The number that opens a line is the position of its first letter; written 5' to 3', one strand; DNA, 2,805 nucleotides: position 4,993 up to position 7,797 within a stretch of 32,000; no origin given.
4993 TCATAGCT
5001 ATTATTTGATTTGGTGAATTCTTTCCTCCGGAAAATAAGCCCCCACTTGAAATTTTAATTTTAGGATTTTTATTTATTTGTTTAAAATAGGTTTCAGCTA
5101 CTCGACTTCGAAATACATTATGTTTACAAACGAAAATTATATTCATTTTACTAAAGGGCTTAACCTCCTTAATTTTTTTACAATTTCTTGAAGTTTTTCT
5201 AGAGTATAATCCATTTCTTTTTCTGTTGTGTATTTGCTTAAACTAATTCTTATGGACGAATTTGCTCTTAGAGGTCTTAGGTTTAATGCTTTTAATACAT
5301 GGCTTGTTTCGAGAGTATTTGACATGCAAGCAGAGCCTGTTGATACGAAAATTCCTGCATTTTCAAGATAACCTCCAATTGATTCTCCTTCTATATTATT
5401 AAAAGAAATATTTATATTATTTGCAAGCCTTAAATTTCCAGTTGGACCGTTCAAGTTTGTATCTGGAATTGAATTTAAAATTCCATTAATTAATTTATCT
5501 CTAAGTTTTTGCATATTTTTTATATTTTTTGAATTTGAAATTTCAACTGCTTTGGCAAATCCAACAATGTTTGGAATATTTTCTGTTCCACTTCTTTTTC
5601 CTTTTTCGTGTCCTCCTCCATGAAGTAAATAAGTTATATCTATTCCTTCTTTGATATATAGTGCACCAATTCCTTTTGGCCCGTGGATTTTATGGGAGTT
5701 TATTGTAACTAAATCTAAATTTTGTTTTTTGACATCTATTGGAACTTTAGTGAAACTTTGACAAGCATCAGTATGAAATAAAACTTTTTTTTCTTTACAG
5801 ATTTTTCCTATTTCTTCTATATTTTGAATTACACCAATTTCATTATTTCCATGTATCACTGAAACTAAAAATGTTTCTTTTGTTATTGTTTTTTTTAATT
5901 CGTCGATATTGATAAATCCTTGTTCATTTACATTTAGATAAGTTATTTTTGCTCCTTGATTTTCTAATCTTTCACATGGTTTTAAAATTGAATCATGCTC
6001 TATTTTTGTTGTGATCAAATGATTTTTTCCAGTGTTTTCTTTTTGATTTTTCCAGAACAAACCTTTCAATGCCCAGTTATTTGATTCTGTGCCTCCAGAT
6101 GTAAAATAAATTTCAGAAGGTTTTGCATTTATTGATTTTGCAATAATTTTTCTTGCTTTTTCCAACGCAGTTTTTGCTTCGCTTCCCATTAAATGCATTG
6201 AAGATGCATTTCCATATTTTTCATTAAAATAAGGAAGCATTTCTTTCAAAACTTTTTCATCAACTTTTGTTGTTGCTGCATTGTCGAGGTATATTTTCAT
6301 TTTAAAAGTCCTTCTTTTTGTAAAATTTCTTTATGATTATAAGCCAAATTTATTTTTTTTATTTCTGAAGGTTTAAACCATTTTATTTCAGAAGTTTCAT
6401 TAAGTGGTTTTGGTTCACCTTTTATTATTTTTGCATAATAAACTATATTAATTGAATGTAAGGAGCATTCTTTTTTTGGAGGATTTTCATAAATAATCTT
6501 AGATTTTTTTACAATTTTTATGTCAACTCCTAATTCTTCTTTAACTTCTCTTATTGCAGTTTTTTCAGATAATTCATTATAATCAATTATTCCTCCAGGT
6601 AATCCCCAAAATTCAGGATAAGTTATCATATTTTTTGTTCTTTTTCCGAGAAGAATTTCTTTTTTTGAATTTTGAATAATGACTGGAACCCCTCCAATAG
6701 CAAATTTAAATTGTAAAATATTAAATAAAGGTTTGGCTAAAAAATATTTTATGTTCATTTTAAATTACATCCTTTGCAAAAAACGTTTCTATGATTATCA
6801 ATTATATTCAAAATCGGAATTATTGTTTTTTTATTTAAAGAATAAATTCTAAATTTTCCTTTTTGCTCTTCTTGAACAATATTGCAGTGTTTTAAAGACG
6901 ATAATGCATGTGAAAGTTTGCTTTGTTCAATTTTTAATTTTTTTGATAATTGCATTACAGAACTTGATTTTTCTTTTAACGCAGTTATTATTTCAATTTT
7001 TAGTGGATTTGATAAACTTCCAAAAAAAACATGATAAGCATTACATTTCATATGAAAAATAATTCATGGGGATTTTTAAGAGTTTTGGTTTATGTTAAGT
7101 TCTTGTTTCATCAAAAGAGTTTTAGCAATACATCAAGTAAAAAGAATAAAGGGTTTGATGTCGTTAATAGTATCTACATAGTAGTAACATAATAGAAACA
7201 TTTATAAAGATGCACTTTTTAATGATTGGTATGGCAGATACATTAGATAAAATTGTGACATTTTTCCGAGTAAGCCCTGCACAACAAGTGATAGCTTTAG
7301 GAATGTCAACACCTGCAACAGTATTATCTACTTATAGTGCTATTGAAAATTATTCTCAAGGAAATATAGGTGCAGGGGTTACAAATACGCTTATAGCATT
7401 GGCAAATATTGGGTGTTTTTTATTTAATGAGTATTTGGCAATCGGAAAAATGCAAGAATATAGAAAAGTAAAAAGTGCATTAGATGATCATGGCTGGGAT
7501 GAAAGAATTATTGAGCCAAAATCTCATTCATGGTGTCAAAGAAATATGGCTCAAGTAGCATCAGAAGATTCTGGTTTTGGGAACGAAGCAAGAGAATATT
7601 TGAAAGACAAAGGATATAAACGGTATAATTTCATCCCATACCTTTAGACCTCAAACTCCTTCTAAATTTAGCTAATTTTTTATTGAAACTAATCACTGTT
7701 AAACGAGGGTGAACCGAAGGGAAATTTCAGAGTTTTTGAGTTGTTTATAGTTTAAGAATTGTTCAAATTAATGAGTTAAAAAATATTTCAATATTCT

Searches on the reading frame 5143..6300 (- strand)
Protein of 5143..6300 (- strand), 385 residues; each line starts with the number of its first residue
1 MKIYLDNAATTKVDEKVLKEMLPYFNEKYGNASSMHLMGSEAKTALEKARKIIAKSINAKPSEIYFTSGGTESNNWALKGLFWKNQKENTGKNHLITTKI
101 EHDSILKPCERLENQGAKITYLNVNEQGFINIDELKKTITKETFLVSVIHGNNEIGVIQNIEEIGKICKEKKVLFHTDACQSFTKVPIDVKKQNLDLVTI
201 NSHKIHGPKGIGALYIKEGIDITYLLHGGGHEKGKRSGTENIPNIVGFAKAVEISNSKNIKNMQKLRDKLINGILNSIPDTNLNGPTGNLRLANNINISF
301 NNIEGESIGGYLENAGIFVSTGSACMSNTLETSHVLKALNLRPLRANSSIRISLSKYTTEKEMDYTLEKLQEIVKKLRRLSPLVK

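Call 69: search_protein_families(library=pfam, proteins=[window:5143-6300:-], max_evalue=0.0001)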
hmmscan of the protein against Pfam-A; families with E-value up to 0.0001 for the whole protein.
window:5143-6300:- (385 aa): 2 families
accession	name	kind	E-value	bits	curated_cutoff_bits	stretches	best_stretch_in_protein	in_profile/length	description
PF00266.25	Aminotran_5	-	6.8e-88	295.6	21.5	1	3-364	1-369/371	Aminotransferase class-V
PF01041.23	DegT_DnrJ_EryC1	-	6.5e-05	22.8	19.8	1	113-183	82-150/360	DegT/DnrJ/EryC1/StrS aminotransferase family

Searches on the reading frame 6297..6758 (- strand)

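Call 4: search_protein_families(library=pfam, proteins=[window:6297-6758:-], max_evalue=1)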
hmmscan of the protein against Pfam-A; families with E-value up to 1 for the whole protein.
window:6297-6758:- (153 aa): 5 families
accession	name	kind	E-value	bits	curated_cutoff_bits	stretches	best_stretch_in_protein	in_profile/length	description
PF00293.34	NUDIX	-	4.3e-19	69.3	21.1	1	23-147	5-132/134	NUDIX domain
PF14815.12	NUDIX_4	-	8.9e-06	25.9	35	1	26-147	3-112/113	NUDIX domain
PF22327.2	Nudt16-like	-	0.015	15.7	27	1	51-86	35-71/161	U8 snoRNA-decapping enzyme-like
PF16262.11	DUF4916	-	0.078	13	27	1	101-138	113-149/170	Domain of unknown function (DUF4916)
PF25693.1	Phage_Y01A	-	0.28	12.2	27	1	104-146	39-78/92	Bacteriophage T4-like Y01A protein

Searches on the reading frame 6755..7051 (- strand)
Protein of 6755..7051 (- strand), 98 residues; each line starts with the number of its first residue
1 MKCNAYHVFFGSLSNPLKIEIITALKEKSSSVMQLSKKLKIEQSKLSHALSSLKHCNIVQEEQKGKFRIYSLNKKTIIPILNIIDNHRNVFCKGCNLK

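Call 4: search_protein_families(library=pfam, proteins=[window:6755-7051:-], max_evalue=1)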
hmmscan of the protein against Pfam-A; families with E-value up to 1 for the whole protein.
window:6755-7051:- (98 aa): 13 families
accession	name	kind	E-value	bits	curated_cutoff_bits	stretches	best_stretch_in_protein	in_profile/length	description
PF01022.26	HTH_5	-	1.6e-08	34.7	22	1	15-60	1-46/47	Bacterial regulatory protein, arsR family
PF01978.25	TrmB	-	6.7e-05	23.1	25.6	1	25-70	18-62/68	Sugar-specific transcriptional regulator TrmB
PF14394.12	DUF4423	-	8.3e-05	22.9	30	1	19-73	26-80/165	Domain of unknown function (DUF4423)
PF24270.1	HTH_Cmi2_C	-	0.0021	18.8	27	1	17-64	76-123/125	Cmi2, C-terminal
PF13693.12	HTH_35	-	0.012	16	25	1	20-51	6-37/75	Winged helix-turn-helix DNA-binding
PF25212.1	HVO_A0114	-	0.018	15.3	27.6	1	15-66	21-73/84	HVO_A0114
PF06463.18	Mob_synth_C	-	0.024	15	37.4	1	48-96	30-76/128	Molybdenum Cofactor Synthesis C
PF08221.17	HTH_9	-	0.07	13.7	23.4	1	25-60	23-58/62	RNA polymerase III subunit RPC82 helix-turn-helix domain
PF14527.11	LAGLIDADG_WhiA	-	0.13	12.8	23.2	1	44-91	35-81/93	WhiA LAGLIDADG-like domain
PF15720.10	DUF4675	-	0.13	12.3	27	1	16-64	73-121/198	Domain of unknown function (DUF4675)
PF12651.13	RHH_3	-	0.16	12.4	21.6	1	33-46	18-31/44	Ribbon-helix-helix domain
PF12840.13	HTH_20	-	0.21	12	27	1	13-54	1-43/51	Helix-turn-helix domain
PF20024.5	DUF6432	-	0.23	12.2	29.6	1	19-71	15-71/97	Family of unknown function (DUF6432)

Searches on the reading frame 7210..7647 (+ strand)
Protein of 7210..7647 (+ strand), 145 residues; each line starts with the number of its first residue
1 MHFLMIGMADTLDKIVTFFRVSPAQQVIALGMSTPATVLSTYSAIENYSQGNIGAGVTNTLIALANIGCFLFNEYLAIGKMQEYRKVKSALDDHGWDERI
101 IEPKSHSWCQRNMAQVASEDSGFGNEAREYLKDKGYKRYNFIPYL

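Call 4: search_protein_families(library=pfam, proteins=[window:7210-7647:+], max_evalue=1)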
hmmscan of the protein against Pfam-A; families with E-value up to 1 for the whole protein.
window:7210-7647:+ (145 aa): 1 family
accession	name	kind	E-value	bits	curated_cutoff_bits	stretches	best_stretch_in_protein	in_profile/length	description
PF03096.20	Ndr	-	0.09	11.9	23.3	1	5-44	82-118/283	Ndr family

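Call 17: search_protein_families(library=ncbifam, proteins=[window:7210-7647:+], max_evalue=1)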
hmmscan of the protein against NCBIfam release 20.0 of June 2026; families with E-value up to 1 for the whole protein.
window:7210-7647:+ (145 aa): 1 family
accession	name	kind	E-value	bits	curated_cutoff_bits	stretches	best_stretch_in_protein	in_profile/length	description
TIGR01013.1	2a58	subfamily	0.24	10.3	306.15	1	16-66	50-99/456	sodium-dependent inorganic phosphate transporter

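Call 18: search_protein_families(library=padloc, proteins=[window:7210-7647:+], max_evalue=1)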
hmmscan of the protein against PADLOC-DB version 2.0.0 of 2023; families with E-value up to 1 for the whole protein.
window:7210-7647:+ (145 aa): 0 families

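Call 76: list_cluster_members(proteins=[window:7210-7647:+, window:8363-8695:+, window:8864-9178:+, window:7768-8259:-])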
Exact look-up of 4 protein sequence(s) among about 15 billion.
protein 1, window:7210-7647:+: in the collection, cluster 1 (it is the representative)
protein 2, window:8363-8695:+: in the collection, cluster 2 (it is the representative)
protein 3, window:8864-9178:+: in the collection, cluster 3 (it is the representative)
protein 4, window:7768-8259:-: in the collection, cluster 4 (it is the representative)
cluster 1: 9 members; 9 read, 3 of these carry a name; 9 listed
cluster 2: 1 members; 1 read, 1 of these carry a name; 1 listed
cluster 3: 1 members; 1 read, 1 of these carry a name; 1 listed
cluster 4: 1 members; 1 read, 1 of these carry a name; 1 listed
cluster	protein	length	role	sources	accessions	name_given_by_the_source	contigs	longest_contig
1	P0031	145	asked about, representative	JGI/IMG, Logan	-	hypothetical protein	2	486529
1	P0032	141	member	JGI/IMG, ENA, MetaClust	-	\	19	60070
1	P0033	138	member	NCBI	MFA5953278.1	MAG: hypothetical protein WC812_01670 [Candidatus Pacearchaeota archaeon]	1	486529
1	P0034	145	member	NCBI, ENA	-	-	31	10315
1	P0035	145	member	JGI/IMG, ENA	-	-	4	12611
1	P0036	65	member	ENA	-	-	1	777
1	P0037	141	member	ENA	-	-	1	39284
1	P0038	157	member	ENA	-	-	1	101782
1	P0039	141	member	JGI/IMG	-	-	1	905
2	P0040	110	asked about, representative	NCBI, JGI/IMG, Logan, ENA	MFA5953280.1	MAG: hypothetical protein WC812_01680 [Candidatus Pacearchaeota archaeon] | hypothetical protein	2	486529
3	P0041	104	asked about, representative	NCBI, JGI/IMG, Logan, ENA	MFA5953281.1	MAG: hypothetical protein WC812_01685 [Candidatus Pacearchaeota archaeon] | hypothetical protein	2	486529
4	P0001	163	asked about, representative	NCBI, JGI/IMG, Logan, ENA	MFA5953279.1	MAG: hypothetical protein WC812_01675 [Candidatus Pacearchaeota archaeon] | hypothetical protein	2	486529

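Call 77: find_encoding_contigs(protein=P0034, flank=5000, max_places=6)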
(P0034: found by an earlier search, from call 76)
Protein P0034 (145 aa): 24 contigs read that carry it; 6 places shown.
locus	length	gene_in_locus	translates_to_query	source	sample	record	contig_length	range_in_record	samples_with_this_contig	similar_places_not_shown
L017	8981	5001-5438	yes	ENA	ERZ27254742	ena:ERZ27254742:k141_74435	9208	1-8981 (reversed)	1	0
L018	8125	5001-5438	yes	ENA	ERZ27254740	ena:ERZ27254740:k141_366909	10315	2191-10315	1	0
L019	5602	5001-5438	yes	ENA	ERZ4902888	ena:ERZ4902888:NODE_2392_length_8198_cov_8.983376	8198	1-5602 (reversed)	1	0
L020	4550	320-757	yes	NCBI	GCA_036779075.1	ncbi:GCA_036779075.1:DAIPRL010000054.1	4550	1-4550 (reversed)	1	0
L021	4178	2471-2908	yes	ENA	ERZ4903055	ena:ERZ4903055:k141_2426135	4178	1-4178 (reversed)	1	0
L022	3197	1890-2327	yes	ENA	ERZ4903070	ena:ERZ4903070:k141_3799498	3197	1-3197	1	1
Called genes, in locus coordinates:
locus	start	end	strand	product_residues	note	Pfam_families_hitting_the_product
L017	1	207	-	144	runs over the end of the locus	?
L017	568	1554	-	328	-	PF01047:MarR (faint), PF08279:HTH_11 (faint), PF13404:HTH_AsnC-type, PF13412:HTH_24, PF13404:HTH_AsnC-type, PF13412:HTH_24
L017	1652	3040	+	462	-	PF04055:Radical_SAM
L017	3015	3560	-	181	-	-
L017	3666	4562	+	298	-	-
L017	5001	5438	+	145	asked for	-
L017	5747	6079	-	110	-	-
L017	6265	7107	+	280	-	PF13495:Phage_int_SAM_4, PF02899:Phage_int_SAM_1 (faint), PF00589:Phage_integrase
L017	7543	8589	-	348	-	PF05621:TniB (weak), PF13191:AAA_16, PF00931:NB-ARC, PF13401:AAA_22, PF24883:NPHP3_N (faint), PF00004:AAA, PF03266:NTPase_1 (weak), PF22703:Cdc6_lid, +1 more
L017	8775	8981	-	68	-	?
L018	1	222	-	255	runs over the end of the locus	PF01209:Ubie_methyltran, PF13489:Methyltransf_23, PF13847:Methyltransf_31, PF08241:Methyltransf_11, PF08242:Methyltransf_12 (weak), PF13649:Methyltransf_25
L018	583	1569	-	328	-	PF01047:MarR (faint), PF08279:HTH_11 (faint), PF13404:HTH_AsnC-type, PF13412:HTH_24, PF13404:HTH_AsnC-type, PF13412:HTH_24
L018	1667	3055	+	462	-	PF04055:Radical_SAM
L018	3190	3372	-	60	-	-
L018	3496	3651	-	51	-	-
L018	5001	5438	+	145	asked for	-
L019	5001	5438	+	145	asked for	-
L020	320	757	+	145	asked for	-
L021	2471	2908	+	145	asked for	-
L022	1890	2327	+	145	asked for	-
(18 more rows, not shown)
